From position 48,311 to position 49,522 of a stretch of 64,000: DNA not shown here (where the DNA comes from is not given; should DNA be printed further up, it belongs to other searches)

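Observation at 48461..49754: Overlapping SRA(YDG)-HNH and Nudix genes: candidate two-component methylcytosine-directed restriction module with a nucleotide-pool sanitiser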

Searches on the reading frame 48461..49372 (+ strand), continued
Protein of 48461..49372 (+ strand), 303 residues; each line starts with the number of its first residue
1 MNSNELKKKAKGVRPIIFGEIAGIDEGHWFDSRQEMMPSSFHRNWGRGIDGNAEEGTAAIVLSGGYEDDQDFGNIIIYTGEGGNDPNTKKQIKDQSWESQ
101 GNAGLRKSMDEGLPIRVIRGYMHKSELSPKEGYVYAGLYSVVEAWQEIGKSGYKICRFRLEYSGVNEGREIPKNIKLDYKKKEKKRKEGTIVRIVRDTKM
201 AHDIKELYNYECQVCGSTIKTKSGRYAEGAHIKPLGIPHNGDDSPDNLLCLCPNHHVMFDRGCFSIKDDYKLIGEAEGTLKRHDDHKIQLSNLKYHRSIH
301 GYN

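Call 24: find_related_loci(query=A1, collection=genome_contigs, flank=4000)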
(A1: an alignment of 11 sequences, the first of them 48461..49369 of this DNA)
Query A1 (303 aa) in genome_contigs; peptide patterns used: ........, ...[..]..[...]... (x = any residue, [..] = any of these).
317 stretches matched a pattern; 269 encode a relative of the query (tblastn E <= 1e-3); the best 80 are kept; 80 distinct loci.
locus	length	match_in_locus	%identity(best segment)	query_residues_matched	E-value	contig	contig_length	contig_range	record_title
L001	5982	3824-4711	70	8-303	5e-146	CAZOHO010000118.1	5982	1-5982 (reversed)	MAG TPA_asm: uncultured Flavobacterium sp. isolate SRP219642_co4_441 genome assembly, contig: NODE_22700_length_5982_cov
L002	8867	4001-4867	71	14-303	4e-142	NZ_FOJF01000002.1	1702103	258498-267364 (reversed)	Chitinophaga sp. YR573, whole genome shotgun sequence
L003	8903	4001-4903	69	4-303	4e-141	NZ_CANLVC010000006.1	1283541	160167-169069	Aquimarina algiphila isolate 2-91_1.fasta NODE_2, whole genome shotgun sequence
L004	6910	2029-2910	68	10-303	4e-141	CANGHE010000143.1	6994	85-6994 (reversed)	MAG: Flavobacteriia bacterium isolate Jr-25may17-129 genome assembly, contig: Jr-25may17-C15175, whole genome shotgun se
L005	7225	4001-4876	70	14-303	3e-140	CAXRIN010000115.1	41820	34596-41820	MAG: Flavobacteriaceae bacterium isolate YZ12B_7.17 genome assembly, contig: k141_1126754, whole genome shotgun sequence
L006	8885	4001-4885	68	6-302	6e-139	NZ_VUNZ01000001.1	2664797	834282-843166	Chryseobacterium sediminis strain IMT-174 Chryseobacteium.sediminis-2_scaffold1, whole genome shotgun sequence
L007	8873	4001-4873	68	13-303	2e-138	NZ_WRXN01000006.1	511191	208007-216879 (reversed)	Chitinophaga tropicalis strain ysch24 NODE_6_length_511191_cov_25.629782, whole genome shotgun sequence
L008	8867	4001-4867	68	15-303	1e-137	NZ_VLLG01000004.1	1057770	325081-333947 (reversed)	Chitinophaga japonensis strain DSM 13484 LX66DRAFT_scaffold00003.3, whole genome shotgun sequence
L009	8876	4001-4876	68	12-303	8e-138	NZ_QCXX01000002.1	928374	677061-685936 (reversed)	Sphingobacterium athyrii strain M46 Scaffold2, whole genome shotgun sequence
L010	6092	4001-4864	69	14-302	1e-137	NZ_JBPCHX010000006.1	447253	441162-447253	Chryseobacterium sp. RRHN12 NODE_6_length_447253_cov_39.141025, whole genome shotgun sequence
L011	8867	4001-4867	68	14-302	3e-137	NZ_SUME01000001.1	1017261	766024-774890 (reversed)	Sphingobacterium olei strain HAL-9 Scaffold1, whole genome shotgun sequence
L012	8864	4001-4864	70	14-302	1e-137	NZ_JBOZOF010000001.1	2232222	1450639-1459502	Chryseobacterium sp. 'Rf worker isolate 10' NODE_1_length_2232222_cov_132.832858, whole genome shotgun sequence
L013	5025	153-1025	68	13-303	5e-137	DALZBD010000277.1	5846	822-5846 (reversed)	MAG TPA_asm: Bacteroides sp. isolate CTOTU47028 NODE_1242_length_5846_cov_4.546538, whole genome shotgun sequence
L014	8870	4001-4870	68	14-303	2e-136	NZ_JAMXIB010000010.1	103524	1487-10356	Robiginitalea marina strain 2V75 scaffold_10_length=103525, whole genome shotgun sequence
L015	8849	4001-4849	68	14-297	2e-136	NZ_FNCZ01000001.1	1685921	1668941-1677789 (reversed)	Winogradskyella thalassocola strain DSM 15363, whole genome shotgun sequence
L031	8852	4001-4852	63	14-297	3e-123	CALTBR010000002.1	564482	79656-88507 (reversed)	MAG: uncultured Flavobacteriales bacterium isolate PACB-20200310-m29 genome assembly, contig: contig_15729, whole genome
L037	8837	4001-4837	54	18-297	9e-98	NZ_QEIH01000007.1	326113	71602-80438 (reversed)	Lutibacter citreus strain 1KV19 contig7, whole genome shotgun sequence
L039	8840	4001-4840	51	18-297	2e-94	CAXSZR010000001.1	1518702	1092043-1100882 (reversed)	MAG TPA_asm: uncultured Mucilaginibacter sp. isolate private_GTX0158_metawrap_bin.2 genome assembly, contig: private_GTX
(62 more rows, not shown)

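Call 45: search_protein_families(library=pfam, proteins=[L015:2165-3988:+, L037:2157-3980:+, L039:1731-3590:+, L039:1405-1731:+, L039:3-1400:+, L006:2990-3913:+, L012:3027-3893:+, L031:4866-5246:-], max_evalue=0.001)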
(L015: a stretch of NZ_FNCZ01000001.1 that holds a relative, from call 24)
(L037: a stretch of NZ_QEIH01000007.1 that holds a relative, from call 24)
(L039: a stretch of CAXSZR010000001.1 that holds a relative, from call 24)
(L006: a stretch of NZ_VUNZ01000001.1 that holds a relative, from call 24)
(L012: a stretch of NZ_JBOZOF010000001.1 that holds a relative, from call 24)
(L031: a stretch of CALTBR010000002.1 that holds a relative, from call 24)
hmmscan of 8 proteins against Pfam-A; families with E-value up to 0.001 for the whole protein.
L015:2165-3988:+ (608 aa): 1 family
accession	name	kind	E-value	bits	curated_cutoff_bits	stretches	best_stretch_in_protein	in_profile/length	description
PF09848.15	SLFN-g3_helicase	-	5e-64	217.2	24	1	238-588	3-353/354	Schlafen group 3, DNA/RNA helicase domain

L037:2157-3980:+ (608 aa): 2 families
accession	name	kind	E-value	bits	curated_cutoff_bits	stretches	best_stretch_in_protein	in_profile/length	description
PF09848.15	SLFN-g3_helicase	-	2.7e-58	198.4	24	1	237-588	3-353/354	Schlafen group 3, DNA/RNA helicase domain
PF06745.19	ATPase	-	2.8e-05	24.1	26.6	1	219-271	5-54/231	KaiC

L039:1731-3590:+ (620 aa): 7 families
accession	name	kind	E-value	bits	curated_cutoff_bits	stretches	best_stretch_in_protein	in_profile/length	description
PF09848.15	SLFN-g3_helicase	-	3.3e-100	336.2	24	1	261-606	1-354/354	Schlafen group 3, DNA/RNA helicase domain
PF04851.21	ResIII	-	2.9e-06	27.7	22.5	0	329-368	119-149/164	Type III restriction enzyme, res subunit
PF13401.12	AAA_22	-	5.4e-06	27.2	27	1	261-360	5-105/130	AAA domain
PF13245.12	AAA_19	-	0.00013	22.6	25.1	1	257-355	7-112/134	AAA domain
PF00154.27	RecA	-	0.0003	20.8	27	1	249-362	39-157/262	recA bacterial DNA recombination protein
PF06309.17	Torsin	-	0.00051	20.6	27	0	251-299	43-91/127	Torsin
PF13604.12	AAA_30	-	0.00072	19.8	27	0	255-349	12-102/191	AAA domain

L039:1405-1731:+ (109 aa): 2 families
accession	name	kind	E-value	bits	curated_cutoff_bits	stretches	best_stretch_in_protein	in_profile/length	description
PF12643.12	MazG-like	-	9.3e-18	64.7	27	1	32-109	2-85/85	MazG-like family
PF08761.16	dUTPase_2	-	1.9e-06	28.7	22.9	1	21-91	23-98/162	dUTPase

L039:3-1400:+ (466 aa): 0 families

L006:2990-3913:+ (308 aa): 1 family
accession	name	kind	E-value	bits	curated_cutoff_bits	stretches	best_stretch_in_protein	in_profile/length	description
PF00892.27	EamA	-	1.1e-29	103.8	28.2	2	161-299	2-132/135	EamA-like transporter family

L012:3027-3893:+ (289 aa): 1 family
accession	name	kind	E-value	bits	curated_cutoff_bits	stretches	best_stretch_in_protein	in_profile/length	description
PF00892.27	EamA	-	1.1e-30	107.1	28.2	2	141-279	2-132/135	EamA-like transporter family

L031:4866-5246:- (127 aa): 2 families
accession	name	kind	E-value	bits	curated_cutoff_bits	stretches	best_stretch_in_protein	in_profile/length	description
PF00293.34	NUDIX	-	3.7e-18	66.3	21.1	1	4-121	4-131/134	NUDIX domain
PF14815.12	NUDIX_4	-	1.2e-10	41.6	35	1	6-111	2-101/113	NUDIX domain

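Call 60: search_dna_similar(query=window:48461-49369:+, collection=plasmids, mode=protein, max_rows=15, max_evalue=1e-10)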
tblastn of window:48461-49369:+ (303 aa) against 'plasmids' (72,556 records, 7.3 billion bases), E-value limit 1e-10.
Records with a match: 8; places in all: 8; records where one place covers at least 80% of the query: 1.
Best place of each record, by identity: <60% 8.
By first word of the organism name: Natrinema 3; Halobacterium 2; Janthinobacterium 1; Clostridium 1; Priestia 1.
By predicted mobility (MOB-suite, as given by PLSDB): non-mobilizable 8.
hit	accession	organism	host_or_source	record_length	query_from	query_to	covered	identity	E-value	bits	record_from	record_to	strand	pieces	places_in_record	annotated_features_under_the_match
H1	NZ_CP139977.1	Janthinobacterium lividum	-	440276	17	297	93%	49.0%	2e-72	249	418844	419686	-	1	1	YDG/SRA domain-containing protein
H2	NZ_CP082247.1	Natrinema sp. SYSU A 869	cell culture,salt lake sediment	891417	188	298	37%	41.5%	7e-19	94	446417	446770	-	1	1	HNH endonuclease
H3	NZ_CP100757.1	Natrinema gelatinilyticum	marine sediment,sediment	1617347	193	298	35%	42.5%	2e-17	89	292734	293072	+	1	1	record has no annotation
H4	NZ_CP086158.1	Clostridium tagluense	single colony,Lamb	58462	188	299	37%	38.1%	5e-17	89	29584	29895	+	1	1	HNH endonuclease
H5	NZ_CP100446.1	Natrinema caseinilyticum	marine sediment,sediment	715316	193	298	35%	38.9%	2e-15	84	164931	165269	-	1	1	HNH endonuclease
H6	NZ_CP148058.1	Halobacterium salinarum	Whole genome,Hypersaline lake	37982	188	296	36%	34.5%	8e-14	79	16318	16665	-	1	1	HNH endonuclease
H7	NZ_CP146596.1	Halobacterium salinarum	-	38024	188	296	36%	34.5%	8e-14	79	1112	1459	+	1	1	none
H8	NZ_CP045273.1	Priestia megaterium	pure culture,Paper surface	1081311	192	295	34%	33.3%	5e-11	71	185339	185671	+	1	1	none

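Call 65: search_protein_families(library=pfam, proteins=[L039:3-1400:+], max_evalue=0.01)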
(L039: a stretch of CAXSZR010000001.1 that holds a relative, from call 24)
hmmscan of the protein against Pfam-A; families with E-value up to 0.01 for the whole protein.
L039:3-1400:+ (466 aa): 1 family
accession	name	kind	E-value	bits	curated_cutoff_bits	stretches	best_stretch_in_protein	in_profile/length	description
PF13431.12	TPR_17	-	0.0023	18.5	24.4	1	1-30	3-32/34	Tetratricopeptide repeat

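Call 74: search_protein_families(library=pfam, alignment_id=A5, max_evalue=0.001)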
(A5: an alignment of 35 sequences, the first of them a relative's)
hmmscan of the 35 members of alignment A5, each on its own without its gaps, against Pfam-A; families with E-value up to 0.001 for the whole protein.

A. member 1, L001:3452-3814:+ (121 aa): 2 families
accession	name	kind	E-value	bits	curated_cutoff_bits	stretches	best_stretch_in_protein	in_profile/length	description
PF01230.28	HIT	-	5.5e-21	75.5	21.5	1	9-101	5-97/98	HIT domain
PF11969.13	DcpS_C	-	7.3e-10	39.8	24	1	7-99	11-103/114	Scavenger mRNA decapping enzyme C-term binding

B. families by the number of members that match (of 35 scanned): 32 families (the first 25 are shown)
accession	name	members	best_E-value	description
PF01261.30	AP_endonuc_2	2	6.8e-39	Xylose isomerase-like TIM barrel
PF01230.28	HIT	2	1.2e-22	HIT domain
PF11969.13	DcpS_C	2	7.3e-14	Scavenger mRNA decapping enzyme C-term binding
PF03591.19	AzlC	1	1.9e-41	AzlC protein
PF13460.12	NAD_binding_10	1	6.6e-41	NAD(P)H-binding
PF10543.14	ORF6N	1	1.8e-27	ORF6N domain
PF13692.12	Glyco_trans_1_4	1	6.8e-27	Glycosyl transferases group 1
PF00565.23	SNase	1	1.4e-26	Staphylococcal nuclease homologue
PF02182.23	SAD_SRA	1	3.6e-25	SAD/SRA domain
PF00708.24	Acylphosphatase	1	5.6e-24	Acylphosphatase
PF00270.35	DEAD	1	1.8e-22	DEAD/DEAH box helicase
PF02785.25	Biotin_carb_C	1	3.7e-21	Biotin carboxylase C-terminal domain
PF00271.37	Helicase_C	1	3.6e-20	Helicase conserved C-terminal domain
PF02559.22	CarD_TRCF_RID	1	1.6e-17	CarD-like/TRCF RID domain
PF00534.26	Glycos_transf_1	1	1.2e-13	Glycosyl transferases group 1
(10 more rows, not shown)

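Call 75: find_encoding_contigs(protein=window:48461-49372:+, flank=3000, max_places=4)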
Protein window:48461-49372:+ (303 aa): 12 contigs read that carry it; 4 places shown.
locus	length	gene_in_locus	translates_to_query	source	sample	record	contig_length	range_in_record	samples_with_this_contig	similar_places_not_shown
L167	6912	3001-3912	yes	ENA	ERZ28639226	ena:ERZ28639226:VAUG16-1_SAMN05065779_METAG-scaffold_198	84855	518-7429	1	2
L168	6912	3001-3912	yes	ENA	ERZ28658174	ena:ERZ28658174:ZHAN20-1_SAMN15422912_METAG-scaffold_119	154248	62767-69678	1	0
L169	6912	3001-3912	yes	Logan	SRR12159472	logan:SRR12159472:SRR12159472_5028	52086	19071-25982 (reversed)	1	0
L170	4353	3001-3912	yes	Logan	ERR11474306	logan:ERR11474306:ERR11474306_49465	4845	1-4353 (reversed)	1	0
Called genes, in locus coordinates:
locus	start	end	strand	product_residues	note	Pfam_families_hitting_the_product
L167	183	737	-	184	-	PF08843:AbiEii (weak)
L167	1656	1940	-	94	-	PF20223:DUF6582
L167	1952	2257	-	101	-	PF13560:HTH_31, PF12844:HTH_19, PF01381:HTH_3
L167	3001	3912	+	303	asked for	PF02182:SAD_SRA, PF13391:HNH_2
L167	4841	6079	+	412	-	-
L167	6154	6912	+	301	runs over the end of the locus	PF08842:Mfa2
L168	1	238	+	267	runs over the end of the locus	PF12412:DUF3667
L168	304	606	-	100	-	PF02922:CBM_48 (weak), PF16561:AMPK1_CBM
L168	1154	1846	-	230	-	-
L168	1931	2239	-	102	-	PF12844:HTH_19, PF13560:HTH_31, PF01381:HTH_3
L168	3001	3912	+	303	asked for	PF02182:SAD_SRA, PF13391:HNH_2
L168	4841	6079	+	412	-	-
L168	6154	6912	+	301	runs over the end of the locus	PF08842:Mfa2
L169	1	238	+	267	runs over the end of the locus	PF12412:DUF3667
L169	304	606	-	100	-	PF02922:CBM_48 (weak), PF16561:AMPK1_CBM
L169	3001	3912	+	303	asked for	PF02182:SAD_SRA, PF13391:HNH_2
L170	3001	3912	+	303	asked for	PF02182:SAD_SRA, PF13391:HNH_2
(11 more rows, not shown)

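Call 93: find_related_loci(query=A1, collection=viral_contigs, flank=4000)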
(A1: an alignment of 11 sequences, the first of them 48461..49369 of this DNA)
Query A1 (303 aa) in viral_contigs; peptide patterns used: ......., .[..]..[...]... (x = any residue, [..] = any of these).
37 stretches matched a pattern; 4 encode a relative of the query (tblastn E <= 1e-3); 4 distinct loci.
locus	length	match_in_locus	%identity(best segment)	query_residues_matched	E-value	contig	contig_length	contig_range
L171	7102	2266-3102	54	16-300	9e-100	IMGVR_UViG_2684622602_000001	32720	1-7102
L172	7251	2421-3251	49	17-297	6e-82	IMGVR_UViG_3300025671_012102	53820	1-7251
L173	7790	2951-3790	47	18-297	5e-75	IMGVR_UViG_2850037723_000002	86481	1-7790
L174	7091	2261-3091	50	17-297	8e-86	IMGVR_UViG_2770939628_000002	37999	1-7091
